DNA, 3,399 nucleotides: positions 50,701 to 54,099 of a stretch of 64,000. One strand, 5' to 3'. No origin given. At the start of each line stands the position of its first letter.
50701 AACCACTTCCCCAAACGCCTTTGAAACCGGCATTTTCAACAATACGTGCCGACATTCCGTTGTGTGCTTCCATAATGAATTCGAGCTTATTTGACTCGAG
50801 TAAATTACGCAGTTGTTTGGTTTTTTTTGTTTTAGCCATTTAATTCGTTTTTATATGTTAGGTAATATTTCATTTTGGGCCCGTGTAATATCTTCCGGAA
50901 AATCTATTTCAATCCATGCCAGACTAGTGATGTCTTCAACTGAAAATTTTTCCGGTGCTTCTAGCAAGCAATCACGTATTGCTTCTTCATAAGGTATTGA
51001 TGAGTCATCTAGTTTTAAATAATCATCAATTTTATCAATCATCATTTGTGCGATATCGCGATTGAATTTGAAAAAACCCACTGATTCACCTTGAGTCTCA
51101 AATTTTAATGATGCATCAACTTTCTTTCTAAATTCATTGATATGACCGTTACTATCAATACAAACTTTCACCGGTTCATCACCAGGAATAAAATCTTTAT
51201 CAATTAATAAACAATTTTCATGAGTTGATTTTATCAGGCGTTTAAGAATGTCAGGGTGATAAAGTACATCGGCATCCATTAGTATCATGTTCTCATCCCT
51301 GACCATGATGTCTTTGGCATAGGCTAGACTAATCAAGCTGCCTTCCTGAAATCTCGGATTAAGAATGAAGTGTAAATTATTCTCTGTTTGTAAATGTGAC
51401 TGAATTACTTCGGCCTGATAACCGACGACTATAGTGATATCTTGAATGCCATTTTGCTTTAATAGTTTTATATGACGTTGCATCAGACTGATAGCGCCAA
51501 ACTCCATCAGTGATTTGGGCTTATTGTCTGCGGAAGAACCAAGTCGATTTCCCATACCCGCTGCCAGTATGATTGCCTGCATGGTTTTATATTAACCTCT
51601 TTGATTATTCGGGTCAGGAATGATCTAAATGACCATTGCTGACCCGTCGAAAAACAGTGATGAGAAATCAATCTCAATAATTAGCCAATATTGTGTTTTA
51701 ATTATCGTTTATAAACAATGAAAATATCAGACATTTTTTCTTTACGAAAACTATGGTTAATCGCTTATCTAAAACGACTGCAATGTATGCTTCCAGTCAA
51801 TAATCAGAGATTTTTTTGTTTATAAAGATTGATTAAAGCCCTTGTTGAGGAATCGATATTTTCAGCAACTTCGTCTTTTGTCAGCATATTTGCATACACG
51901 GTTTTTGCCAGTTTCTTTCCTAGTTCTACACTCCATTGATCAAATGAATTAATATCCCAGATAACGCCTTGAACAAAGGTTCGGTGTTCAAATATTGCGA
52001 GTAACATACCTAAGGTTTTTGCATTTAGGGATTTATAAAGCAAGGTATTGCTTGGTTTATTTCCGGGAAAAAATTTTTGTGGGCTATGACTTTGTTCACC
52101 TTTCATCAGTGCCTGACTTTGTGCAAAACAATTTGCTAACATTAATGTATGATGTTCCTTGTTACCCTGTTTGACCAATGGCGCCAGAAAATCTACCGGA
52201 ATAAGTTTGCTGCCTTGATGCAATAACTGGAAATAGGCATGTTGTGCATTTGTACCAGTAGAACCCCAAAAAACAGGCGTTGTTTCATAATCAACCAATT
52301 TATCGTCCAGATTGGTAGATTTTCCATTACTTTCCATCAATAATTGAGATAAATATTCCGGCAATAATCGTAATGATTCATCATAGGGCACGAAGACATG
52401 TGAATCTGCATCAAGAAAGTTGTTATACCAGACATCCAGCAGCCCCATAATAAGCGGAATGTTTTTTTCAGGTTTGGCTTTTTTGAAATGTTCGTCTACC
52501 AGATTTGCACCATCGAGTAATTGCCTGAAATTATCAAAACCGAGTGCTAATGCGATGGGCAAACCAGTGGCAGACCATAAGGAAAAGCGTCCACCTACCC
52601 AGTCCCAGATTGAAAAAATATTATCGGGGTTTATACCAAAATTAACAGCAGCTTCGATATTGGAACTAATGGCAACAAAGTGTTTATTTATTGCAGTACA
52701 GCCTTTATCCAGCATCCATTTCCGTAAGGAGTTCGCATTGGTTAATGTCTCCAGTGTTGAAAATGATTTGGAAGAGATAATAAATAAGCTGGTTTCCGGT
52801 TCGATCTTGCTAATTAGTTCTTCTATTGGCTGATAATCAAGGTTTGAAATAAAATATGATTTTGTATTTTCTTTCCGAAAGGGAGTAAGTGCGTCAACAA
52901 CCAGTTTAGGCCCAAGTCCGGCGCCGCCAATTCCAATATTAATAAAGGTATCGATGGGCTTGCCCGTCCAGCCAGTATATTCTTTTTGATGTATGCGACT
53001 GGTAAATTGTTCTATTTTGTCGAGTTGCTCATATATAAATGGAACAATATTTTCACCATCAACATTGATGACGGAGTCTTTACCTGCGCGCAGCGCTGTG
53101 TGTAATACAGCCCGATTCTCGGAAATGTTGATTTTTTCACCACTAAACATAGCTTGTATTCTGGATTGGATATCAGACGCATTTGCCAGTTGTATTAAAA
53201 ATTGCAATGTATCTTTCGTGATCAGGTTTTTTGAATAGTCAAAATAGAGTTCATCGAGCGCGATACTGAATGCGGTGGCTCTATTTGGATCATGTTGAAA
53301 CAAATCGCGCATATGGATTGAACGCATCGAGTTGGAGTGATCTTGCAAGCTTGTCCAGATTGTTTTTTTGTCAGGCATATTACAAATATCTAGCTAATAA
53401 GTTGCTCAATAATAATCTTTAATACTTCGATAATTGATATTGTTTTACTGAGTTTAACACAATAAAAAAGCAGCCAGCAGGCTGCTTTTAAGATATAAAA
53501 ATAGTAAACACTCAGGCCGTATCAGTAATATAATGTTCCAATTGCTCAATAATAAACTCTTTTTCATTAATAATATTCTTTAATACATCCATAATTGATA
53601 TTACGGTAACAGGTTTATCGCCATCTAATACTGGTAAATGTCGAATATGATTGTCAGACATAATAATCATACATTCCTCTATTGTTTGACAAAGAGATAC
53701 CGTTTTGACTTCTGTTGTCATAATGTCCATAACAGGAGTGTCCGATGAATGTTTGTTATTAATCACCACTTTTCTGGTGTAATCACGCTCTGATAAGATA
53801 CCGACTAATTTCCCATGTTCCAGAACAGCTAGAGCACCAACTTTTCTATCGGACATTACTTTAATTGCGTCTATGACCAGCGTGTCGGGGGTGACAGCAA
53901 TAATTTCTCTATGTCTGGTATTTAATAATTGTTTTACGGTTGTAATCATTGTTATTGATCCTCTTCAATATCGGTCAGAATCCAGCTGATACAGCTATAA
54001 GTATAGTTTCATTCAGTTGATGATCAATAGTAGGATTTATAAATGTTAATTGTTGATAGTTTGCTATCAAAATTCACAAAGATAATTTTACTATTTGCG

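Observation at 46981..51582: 2-aminoethylphosphonate cluster with a Ppm-cytidylyltransferase fusion plus a second nucleotidyltransferase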

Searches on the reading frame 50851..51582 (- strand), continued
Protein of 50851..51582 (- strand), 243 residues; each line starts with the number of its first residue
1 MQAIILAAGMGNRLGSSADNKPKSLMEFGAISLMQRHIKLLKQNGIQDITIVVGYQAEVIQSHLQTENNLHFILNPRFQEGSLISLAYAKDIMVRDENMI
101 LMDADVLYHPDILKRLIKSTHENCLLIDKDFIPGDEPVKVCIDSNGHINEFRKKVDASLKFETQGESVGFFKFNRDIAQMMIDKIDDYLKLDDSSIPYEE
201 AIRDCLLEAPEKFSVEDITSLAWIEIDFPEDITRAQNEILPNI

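Call 71: fold_search(model_id=the predicted structure, library=pdb)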
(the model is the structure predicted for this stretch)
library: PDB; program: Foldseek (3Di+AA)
matches with E <= 10: 1256; with E <= 0.001: 627
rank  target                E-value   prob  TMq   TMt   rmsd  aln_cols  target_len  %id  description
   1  6pd2_C                1.1e-20  1.00  0.86  0.35   2.2       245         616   24  PntC-AEPT: fusion protein of phosphonate-specific cytidylyltransferase and 2-aminoethylphosphonate (AEP) transaminase  (released 2019-08-07)
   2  6pd1_B                1.2e-19  1.00  0.85  0.35   2.1       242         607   22  PntC-AEPT: fusion protein of phosphonate-specific cytidylyltransferase and 2-aminoethylphosphonate (AEP) transaminase  (released 2019-08-07)
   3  6pd2_D                1.3e-19  1.00  0.84  0.35   2.3       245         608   23  PntC-AEPT: fusion protein of phosphonate-specific cytidylyltransferase and 2-aminoethylphosphonate (AEP) transaminase  (released 2019-08-07)
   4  6pd2_A                1.4e-19  1.00  0.88  0.36   2.1       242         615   24  PntC-AEPT: fusion protein of phosphonate-specific cytidylyltransferase and 2-aminoethylphosphonate (AEP) transaminase  (released 2019-08-07)
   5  6pd1_C                2.7e-19  1.00  0.84  0.34   2.3       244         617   23  PntC-AEPT: fusion protein of phosphonate-specific cytidylyltransferase and 2-aminoethylphosphonate (AEP) transaminase  (released 2019-08-07)
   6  6pd1_A                8.9e-19  1.00  0.84  0.35   2.2       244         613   23  PntC-AEPT: fusion protein of phosphonate-specific cytidylyltransferase and 2-aminoethylphosphonate (AEP) transaminase  (released 2019-08-07)
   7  6pd1_D                9.5e-19  1.00  0.85  0.35   2.2       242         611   22  PntC-AEPT: fusion protein of phosphonate-specific cytidylyltransferase and 2-aminoethylphosphonate (AEP) transaminase  (released 2019-08-07)
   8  2xme_E                3.4e-16  1.00  0.72  0.85   2.8       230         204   24  The X-ray structure of CTP:inositol-1-phosphate cytidylyltransferase from Archaeoglobus fulgidus (released 2011-05-04)
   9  2xmh_D                4.7e-16  1.00  0.72  0.85   2.8       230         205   24  The X-ray structure of CTP:inositol-1-phosphate cytidylyltransferase from Archaeoglobus fulgidus (released 2011-05-04)
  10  4jd0                  4.7e-16  1.00  0.74  0.74   3.3       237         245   21  Structure of the inositol-1-phosphate CTP transferase from T. maritima. (released 2013-09-18)
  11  4mnd                  6.0e-16  1.00  0.74  0.46   2.8       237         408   22  Crystal structure of Archaeoglobus fulgidus IPCT-DIPPS bifunctional membrane protein (released 2014-07-02)
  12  1jyk                  1.0e-15  1.00  0.76  0.80   3.4       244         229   21  Catalytic Mechanism of CTP:phosphocholine Cytidylyltransferase from Streptococcus pneumoniae (LicC) (released 2002-02-22)
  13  1jyl_A                1.4e-15  1.00  0.77  0.81   3.5       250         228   21  Catalytic Mechanism of CTP:phosphocholine Cytidylyltransferase from Streptococcus pneumoniae (LicC) (released 2002-02-22)
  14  2xme_F                1.7e-15  1.00  0.73  0.84   2.8       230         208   24  The X-ray structure of CTP:inositol-1-phosphate cytidylyltransferase from Archaeoglobus fulgidus (released 2011-05-04)
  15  2xme_D                1.9e-15  1.00  0.71  0.85   2.7       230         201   23  The X-ray structure of CTP:inositol-1-phosphate cytidylyltransferase from Archaeoglobus fulgidus (released 2011-05-04)
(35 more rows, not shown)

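Call 76: find_encoding_contigs(protein=P0221, flank=10000, max_places=1)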
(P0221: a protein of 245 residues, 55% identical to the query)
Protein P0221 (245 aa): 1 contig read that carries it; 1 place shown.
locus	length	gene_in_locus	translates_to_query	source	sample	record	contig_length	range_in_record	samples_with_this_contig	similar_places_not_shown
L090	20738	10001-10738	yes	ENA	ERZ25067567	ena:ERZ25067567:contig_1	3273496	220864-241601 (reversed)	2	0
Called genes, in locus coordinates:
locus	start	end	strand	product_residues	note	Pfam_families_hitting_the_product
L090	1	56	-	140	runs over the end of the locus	PF02472:ExbD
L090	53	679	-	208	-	PF01618:MotA_ExbB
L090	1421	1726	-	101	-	PF13744:HTH_37 (weak)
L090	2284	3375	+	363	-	PF03480:DctP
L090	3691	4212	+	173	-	PF02544:Steroid_dh (weak), PF04191:PEMT (weak), PF04140:ICMT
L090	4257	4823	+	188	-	-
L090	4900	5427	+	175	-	PF13527:Acetyltransf_9, PF00583:Acetyltransf_1, PF13508:Acetyltransf_7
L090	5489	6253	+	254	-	PF01925:TauE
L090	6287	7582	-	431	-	PF00069:Pkinase, PF07714:PK_Tyr_Ser-Thr, PF00027:cNMP_binding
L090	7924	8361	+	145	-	PF00571:CBS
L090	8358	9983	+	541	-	PF00342:PGI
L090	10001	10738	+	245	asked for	PF00483:NTP_transferase (weak), PF01128:IspD (weak), PF12804:NTP_transf_3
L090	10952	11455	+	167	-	PF07638:Sigma70_ECF, PF04542:Sigma70_r2, PF08281:Sigma70_r4_2, PF04545:Sigma70_r4 (weak), PF13384:HTH_23 (weak)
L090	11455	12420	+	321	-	PF16220:DUF4880 (weak), PF04773:FecR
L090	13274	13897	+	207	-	PF01548:DEDD_Tnp_IS110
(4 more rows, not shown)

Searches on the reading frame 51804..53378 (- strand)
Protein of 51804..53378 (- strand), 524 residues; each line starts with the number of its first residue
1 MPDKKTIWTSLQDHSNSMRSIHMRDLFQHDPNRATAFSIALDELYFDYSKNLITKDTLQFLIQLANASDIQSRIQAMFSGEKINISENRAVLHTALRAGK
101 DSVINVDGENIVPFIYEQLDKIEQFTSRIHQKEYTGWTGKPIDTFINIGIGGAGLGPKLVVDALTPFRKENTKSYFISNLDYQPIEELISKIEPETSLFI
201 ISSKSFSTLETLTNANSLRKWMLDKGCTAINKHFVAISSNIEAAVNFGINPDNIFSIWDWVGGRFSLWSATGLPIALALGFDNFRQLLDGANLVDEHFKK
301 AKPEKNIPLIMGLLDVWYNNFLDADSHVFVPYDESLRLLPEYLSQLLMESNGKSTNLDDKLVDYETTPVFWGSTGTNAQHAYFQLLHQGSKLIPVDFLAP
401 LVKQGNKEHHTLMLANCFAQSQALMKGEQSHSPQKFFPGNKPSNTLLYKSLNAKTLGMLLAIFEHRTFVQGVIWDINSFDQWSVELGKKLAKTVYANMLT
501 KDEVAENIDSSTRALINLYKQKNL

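Call 3: search_protein_families(library=pfam, proteins=[window:51804-53378:-])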
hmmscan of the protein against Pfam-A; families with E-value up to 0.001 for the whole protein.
window:51804-53378:- (524 aa): 1 family
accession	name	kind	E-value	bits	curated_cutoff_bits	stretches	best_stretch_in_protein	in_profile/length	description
PF00342.24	PGI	-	2.4e-181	604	22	1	47-516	1-486/486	Phosphoglucose isomerase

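Call 4: search_protein_families(library=ncbifam, proteins=[window:51804-53378:-])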
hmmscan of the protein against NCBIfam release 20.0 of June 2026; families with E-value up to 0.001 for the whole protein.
window:51804-53378:- (524 aa): 7 families
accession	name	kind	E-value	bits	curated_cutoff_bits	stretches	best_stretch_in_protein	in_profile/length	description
NF001211.0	PRK00179.1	equivalog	5.5e-217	721.5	492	1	3-522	7-542/544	glucose-6-phosphate isomerase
NF010695.0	PRK14095.1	equivalog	5.5e-122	408.1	703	1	28-520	31-532/536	glucose-6-phosphate isomerase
NF010696.0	PRK14096.1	equivalog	1.8e-62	211.6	671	1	43-496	21-463/528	glucose-6-phosphate isomerase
NF003016.0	PRK03868.1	equivalog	8.7e-38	130.2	487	1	122-494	45-406/410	glucose-6-phosphate isomerase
NF040629.1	PGI_Meth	equivalog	4.9e-27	95.1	350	1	142-490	61-394/396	glucose-6-phosphate isomerase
NF010697.0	PRK14097.1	equivalog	1e-24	87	443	1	126-355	59-296/448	glucose-6-phosphate isomerase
NF007080.0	PRK09533.1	equivalog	5.3e-21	74.2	712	1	115-355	437-668/949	bifunctional transaldolase/phosoglucose isomerase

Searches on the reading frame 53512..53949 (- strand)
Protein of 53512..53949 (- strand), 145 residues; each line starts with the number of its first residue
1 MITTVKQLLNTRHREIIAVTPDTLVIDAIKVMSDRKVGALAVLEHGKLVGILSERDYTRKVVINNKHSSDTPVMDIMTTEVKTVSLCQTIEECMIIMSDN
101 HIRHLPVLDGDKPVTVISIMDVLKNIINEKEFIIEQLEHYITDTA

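Call 3: search_protein_families(library=pfam, proteins=[window:53512-53949:-])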
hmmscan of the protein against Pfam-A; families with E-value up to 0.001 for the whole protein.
window:53512-53949:- (145 aa): 1 family
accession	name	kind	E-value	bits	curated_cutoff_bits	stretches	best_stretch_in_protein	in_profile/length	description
PF00571.33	CBS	-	9.1e-20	71.2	24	2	13-60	6-54/57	CBS domain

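Call 4: search_protein_families(library=ncbifam, proteins=[window:53512-53949:-])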
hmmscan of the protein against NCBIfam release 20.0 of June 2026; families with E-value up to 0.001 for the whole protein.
window:53512-53949:- (145 aa): 18 families
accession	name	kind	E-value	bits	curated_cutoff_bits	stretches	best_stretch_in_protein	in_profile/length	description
NF041552.1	TF_PrdR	equivalog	3.3e-12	45.5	795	1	12-141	12-140/577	sigma-54 dependent transcriptional regulator PrdR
TIGR00393.1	kpsF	subfamily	9.3e-11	41.8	203.7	1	2-115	154-264/268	KpsF/GutQ family sugar-phosphate isomerase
TIGR01302.1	IMP_dehydrog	equivalog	4.9e-10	38.9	481.5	1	1-127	75-201/450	IMP dehydrogenase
NF053603.1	HhpR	exception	6e-08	32.2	520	1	70-130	221-282/282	CBS domain-containing high hydrostatic pressure regulator HhpR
TIGR01137.1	cysta_beta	equivalog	1.9e-07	30.1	510.25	1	14-124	346-454/457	cystathionine beta-synthase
NF053704.1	TransRegCcpNBacil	equivalog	4.3e-07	29.5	260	1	16-113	84-183/208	transcriptional regulator CcpN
NF011442.0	PRK14869.1-4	equivalog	5.5e-07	28.4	400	0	13-66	77-131/543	putative manganese-dependent inorganic diphosphatase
NF011443.0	PRK14869.1-5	equivalog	1.5e-06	26.9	335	0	71-130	69-129/546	putative manganese-dependent inorganic diphosphatase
NF005493.0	PRK07107.1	equivalog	1.9e-06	26.7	585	1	18-119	109-211/502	IMP dehydrogenase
NF011447.0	PRK14869.2-3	equivalog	2.7e-06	26.2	522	0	14-62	76-125/540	putative manganese-dependent inorganic diphosphatase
NF041569.1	A-tRNAntase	equivalog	2.7e-06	26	1440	1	17-128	320-428/880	A-adding tRNA nucleotidyltransferase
NF008141.0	PRK10892.1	equivalog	3.1e-06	26.7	505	1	14-62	279-327/328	arabinose-5-phosphate isomerase KdsD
NF041630.1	CBS_CbpB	equivalog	6.3e-06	26.1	125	0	24-97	29-107/143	cyclic-di-AMP-binding protein CbpB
TIGR01186.1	proV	subfamily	2.3e-05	23.7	326.6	1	4-128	240-358/363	betaine/proline/choline family ABC transporter ATP-binding protein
NF011441.0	PRK14869.1-3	equivalog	9.3e-05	21.2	753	0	15-77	77-144/548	putative manganese-dependent inorganic diphosphatase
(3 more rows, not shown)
